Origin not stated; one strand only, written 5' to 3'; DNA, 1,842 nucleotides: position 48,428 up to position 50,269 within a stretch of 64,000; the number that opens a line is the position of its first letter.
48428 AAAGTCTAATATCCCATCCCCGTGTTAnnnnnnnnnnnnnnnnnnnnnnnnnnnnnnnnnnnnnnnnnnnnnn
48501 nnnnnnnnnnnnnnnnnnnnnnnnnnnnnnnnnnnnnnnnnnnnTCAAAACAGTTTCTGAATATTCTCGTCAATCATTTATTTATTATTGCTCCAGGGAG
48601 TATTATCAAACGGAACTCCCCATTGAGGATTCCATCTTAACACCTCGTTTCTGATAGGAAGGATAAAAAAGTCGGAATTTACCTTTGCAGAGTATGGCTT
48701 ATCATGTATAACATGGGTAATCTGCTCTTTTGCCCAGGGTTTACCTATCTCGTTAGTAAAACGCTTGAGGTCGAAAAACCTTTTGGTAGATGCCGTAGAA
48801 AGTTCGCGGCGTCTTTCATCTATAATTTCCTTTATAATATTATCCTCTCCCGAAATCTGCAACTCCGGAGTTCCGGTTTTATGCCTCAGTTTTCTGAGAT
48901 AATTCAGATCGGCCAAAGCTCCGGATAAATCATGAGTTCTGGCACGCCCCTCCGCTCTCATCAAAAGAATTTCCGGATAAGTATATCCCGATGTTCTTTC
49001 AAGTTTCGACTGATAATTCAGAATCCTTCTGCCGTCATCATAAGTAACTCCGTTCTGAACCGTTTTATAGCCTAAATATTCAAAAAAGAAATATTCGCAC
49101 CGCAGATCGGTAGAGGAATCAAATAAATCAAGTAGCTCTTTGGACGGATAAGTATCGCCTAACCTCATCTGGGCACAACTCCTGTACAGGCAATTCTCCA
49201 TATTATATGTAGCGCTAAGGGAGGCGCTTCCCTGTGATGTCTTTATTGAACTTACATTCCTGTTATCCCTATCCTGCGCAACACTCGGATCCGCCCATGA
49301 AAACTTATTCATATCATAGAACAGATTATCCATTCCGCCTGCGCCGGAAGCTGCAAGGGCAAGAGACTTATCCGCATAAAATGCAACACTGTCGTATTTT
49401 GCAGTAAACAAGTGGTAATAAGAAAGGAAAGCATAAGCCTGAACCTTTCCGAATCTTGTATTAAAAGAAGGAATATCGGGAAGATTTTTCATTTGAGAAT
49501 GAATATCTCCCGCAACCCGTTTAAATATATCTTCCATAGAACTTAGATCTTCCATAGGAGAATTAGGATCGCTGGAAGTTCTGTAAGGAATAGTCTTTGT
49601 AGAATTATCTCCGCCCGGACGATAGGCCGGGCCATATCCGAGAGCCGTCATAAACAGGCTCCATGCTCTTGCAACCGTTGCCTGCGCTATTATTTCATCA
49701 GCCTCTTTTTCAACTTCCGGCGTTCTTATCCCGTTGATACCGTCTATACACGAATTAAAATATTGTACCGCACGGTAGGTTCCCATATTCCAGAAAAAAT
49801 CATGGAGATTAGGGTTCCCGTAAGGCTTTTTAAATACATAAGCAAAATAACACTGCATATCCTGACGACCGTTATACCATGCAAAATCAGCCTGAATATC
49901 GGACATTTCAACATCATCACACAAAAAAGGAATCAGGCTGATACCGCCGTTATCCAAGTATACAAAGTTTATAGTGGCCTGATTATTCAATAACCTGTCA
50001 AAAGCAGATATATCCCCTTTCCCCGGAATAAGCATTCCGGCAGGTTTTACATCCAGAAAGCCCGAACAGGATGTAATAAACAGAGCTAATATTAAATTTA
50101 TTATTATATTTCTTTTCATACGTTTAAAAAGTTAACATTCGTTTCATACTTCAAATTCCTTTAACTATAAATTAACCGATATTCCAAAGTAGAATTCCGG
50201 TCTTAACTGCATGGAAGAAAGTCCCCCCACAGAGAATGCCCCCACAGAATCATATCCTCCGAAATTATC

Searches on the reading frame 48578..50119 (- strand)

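Call 11: search_protein_families(library=pfam, proteins=[window:48578-50119:-])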
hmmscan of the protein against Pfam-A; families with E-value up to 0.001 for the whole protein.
window:48578-50119:- (513 aa): 2 families
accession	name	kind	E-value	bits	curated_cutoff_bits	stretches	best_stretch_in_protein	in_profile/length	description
PF14322.12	SusD-like_3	-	1.2e-11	45.7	27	1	21-233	2-187/191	Starch-binding associating with outer membrane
PF07980.17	SusD_RagB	-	6.3e-11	42.9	23.1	1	381-497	161-288/297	SusD family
